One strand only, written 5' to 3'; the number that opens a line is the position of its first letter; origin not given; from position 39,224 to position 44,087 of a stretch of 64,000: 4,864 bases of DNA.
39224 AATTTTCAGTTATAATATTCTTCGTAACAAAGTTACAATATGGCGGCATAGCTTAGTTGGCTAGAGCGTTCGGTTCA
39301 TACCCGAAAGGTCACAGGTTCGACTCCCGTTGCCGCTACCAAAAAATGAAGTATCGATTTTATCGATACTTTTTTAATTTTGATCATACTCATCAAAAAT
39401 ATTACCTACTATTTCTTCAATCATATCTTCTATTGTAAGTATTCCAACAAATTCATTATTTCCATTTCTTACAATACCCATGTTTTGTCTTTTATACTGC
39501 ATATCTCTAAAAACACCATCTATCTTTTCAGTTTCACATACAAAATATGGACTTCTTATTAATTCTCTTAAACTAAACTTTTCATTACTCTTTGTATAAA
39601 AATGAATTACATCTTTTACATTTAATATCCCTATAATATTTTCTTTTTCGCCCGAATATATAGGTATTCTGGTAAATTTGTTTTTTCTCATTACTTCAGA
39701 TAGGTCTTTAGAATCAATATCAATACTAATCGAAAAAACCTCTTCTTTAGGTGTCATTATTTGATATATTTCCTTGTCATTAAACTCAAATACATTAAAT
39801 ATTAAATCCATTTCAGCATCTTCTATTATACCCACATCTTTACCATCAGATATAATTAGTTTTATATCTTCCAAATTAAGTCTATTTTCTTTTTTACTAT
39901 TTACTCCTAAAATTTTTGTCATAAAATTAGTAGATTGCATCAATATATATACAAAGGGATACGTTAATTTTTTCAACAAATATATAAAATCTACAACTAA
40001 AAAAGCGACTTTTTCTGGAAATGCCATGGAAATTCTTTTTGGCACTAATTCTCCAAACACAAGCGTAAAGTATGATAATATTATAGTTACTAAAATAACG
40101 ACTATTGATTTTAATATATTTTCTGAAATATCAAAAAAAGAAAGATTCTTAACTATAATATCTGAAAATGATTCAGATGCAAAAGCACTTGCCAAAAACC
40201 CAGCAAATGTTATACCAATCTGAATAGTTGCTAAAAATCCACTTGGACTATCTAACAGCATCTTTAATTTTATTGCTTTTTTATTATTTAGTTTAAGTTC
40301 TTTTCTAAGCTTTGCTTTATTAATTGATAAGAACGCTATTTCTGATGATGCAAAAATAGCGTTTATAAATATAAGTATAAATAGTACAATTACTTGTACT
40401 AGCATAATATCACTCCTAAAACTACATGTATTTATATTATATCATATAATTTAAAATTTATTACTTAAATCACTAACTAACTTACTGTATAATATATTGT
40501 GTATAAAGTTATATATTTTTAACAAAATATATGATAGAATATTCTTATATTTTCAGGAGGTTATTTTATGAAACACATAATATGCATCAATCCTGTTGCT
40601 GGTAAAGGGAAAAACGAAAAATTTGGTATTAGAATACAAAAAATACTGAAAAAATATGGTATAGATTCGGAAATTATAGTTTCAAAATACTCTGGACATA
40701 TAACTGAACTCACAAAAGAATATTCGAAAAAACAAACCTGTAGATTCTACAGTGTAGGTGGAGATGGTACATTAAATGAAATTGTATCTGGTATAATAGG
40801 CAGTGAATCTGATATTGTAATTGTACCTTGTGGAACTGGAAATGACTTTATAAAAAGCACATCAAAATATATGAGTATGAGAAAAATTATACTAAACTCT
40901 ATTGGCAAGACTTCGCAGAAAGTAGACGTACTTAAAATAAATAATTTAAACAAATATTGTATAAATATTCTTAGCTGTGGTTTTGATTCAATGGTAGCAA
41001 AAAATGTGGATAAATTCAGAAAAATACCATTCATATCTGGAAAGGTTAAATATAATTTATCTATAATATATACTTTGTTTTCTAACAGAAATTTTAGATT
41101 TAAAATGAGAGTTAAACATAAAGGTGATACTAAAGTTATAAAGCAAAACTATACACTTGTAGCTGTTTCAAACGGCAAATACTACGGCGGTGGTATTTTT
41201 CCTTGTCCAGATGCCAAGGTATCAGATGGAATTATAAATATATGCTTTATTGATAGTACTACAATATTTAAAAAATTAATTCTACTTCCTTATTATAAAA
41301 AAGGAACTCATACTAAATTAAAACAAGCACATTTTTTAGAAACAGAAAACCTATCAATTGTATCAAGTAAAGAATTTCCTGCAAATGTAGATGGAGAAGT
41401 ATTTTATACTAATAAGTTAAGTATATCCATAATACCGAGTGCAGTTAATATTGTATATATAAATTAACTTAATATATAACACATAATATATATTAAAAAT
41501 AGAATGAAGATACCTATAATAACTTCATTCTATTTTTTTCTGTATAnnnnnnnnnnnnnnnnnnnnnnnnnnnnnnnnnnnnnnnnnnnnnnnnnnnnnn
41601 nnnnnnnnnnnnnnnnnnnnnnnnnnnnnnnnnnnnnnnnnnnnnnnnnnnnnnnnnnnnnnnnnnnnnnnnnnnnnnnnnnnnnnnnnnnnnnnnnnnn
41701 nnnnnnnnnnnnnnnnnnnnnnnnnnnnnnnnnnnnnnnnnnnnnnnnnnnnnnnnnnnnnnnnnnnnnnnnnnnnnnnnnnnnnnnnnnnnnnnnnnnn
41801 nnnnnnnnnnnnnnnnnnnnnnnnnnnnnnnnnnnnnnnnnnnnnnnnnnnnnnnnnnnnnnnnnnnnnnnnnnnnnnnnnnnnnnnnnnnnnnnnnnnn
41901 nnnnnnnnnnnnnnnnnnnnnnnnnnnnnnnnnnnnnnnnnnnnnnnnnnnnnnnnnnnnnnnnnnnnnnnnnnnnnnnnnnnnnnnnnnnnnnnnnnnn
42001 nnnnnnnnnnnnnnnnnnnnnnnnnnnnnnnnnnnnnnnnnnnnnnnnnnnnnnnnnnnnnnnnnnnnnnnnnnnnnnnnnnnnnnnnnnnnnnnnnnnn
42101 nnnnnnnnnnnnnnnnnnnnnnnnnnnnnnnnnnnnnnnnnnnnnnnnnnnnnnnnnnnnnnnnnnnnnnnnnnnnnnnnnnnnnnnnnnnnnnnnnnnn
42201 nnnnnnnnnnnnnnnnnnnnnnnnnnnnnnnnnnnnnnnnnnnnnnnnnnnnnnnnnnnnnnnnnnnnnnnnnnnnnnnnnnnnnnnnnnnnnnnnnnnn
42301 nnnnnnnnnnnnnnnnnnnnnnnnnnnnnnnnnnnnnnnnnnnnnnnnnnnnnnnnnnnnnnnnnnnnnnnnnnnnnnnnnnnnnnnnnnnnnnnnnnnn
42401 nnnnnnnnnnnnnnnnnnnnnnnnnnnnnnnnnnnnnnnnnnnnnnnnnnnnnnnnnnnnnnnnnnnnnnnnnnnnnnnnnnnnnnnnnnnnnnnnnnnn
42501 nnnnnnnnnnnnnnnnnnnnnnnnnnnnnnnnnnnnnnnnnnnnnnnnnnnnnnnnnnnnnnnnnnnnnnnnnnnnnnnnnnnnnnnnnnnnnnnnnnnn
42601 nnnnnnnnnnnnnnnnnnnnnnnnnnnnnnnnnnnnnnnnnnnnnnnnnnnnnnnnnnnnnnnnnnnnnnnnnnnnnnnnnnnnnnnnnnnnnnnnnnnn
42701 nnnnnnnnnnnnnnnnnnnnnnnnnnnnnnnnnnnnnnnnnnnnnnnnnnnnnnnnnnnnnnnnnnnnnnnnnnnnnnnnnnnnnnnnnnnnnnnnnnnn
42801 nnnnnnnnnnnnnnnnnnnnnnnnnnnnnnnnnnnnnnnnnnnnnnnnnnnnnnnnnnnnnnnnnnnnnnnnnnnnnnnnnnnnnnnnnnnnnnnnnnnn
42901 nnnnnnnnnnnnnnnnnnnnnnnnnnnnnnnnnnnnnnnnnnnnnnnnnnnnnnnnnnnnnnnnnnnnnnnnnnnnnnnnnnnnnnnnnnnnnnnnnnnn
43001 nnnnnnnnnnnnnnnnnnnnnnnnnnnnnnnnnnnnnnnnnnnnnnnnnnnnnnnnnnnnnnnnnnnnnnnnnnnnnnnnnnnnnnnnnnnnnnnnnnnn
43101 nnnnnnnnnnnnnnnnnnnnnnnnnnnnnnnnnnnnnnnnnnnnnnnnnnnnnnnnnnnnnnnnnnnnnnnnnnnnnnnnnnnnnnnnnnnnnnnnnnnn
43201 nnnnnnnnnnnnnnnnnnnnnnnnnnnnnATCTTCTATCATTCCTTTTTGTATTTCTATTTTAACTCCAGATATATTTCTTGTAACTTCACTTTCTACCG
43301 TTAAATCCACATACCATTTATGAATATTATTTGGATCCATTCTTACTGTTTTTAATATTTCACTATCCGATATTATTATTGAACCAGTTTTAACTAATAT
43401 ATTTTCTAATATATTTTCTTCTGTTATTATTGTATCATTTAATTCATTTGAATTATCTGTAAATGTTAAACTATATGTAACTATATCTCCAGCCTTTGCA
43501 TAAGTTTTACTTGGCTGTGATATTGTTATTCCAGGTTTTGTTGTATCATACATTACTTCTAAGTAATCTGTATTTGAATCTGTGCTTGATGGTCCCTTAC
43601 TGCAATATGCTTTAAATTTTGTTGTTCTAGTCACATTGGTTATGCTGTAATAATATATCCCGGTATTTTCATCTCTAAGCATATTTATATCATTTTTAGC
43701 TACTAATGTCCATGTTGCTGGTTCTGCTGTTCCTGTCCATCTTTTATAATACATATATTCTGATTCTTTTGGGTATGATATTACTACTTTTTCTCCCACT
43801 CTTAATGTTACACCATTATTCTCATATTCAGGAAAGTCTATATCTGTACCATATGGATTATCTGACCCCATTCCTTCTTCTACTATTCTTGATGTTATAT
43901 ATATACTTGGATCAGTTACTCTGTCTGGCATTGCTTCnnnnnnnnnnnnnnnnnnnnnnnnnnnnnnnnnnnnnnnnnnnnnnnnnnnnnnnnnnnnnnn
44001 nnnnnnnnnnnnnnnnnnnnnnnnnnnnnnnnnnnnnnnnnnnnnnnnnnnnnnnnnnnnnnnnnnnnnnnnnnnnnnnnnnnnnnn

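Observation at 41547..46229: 1560-aa giant modular surface protein with the same pilin-like N-terminus and an internal FGE-like domain, under a near-consensus promoter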

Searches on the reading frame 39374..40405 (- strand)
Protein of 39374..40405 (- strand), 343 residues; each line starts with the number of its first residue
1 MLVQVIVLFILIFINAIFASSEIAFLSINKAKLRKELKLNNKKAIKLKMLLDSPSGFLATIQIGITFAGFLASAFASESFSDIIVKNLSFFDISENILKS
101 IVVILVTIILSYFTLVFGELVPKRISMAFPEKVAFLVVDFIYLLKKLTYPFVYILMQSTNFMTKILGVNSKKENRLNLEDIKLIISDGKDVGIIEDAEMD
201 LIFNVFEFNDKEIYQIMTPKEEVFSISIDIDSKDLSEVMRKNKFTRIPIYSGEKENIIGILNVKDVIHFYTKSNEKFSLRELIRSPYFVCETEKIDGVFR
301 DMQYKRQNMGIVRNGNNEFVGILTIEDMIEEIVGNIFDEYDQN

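Call 8: search_protein_families(library=pfam, proteins=[window:39374-40405:-], max_evalue=0.1)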
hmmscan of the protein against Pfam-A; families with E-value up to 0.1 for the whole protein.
window:39374-40405:- (343 aa): 3 families
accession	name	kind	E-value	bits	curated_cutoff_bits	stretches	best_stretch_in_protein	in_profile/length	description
PF01595.25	CNNM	-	9.3e-46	156.2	28.4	1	6-198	1-181/181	Cyclin M transmembrane N-terminal domain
PF00571.33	CBS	-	9.7e-13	48.7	24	2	215-270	3-55/57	CBS domain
PF24024.1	DUF7336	-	0.0077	16.5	25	0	152-174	3-26/60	Domain of unknown function (DUF7336)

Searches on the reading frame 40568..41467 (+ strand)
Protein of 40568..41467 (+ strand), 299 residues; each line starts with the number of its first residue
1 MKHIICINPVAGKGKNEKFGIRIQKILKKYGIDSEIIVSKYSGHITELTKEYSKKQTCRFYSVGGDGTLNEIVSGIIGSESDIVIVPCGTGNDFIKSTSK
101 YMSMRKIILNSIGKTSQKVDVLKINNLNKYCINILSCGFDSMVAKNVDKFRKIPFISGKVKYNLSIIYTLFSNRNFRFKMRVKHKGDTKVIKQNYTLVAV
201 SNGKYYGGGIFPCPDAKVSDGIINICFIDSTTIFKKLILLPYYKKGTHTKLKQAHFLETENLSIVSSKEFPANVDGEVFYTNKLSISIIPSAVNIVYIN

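Call 8: search_protein_families(library=pfam, proteins=[window:40568-41467:+], max_evalue=0.1)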
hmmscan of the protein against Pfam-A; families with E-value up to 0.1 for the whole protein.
window:40568-41467:+ (299 aa): 3 families
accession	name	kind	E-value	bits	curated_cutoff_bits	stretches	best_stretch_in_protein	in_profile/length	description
PF19279.4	YegS_C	-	2e-23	83.3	27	1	134-296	2-157/158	YegS C-terminal NAD kinase beta sandwich-like domain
PF00781.29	DAGK_cat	-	1.4e-22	80.1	23.6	1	4-124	3-125/125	Diacylglycerol kinase catalytic domain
PF00609.24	DAGK_acc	-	0.00039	21.2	27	1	132-277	3-157/158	Diacylglycerol kinase accessory domain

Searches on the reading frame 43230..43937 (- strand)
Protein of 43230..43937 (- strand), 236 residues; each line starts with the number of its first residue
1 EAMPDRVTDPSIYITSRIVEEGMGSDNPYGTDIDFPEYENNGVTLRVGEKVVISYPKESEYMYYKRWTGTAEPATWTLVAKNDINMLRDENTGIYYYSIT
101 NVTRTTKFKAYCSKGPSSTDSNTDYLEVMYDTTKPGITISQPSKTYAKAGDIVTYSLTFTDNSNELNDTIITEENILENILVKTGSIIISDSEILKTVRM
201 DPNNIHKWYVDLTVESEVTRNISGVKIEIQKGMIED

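Call 65: find_homologous_proteins(query=window:43230-43937:-, max_evalue=0.001)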
Query window:43230-43937:-: 171 candidates shared short words with the query, none scored E <= 0.001.

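Call 69: search_protein_families(library=pfam, proteins=[window:43230-43937:-], max_evalue=5)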
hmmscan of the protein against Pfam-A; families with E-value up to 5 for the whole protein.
window:43230-43937:- (236 aa): 2 families
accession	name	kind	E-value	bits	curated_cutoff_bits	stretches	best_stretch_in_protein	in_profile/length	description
PF02792.19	Mago_nashi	-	0.019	15.4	27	1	156-197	27-68/142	Mago nashi protein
PF02839.19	CBM_5_12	-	1.6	9.3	26.2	1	141-155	3-16/44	Carbohydrate-binding module family 5/12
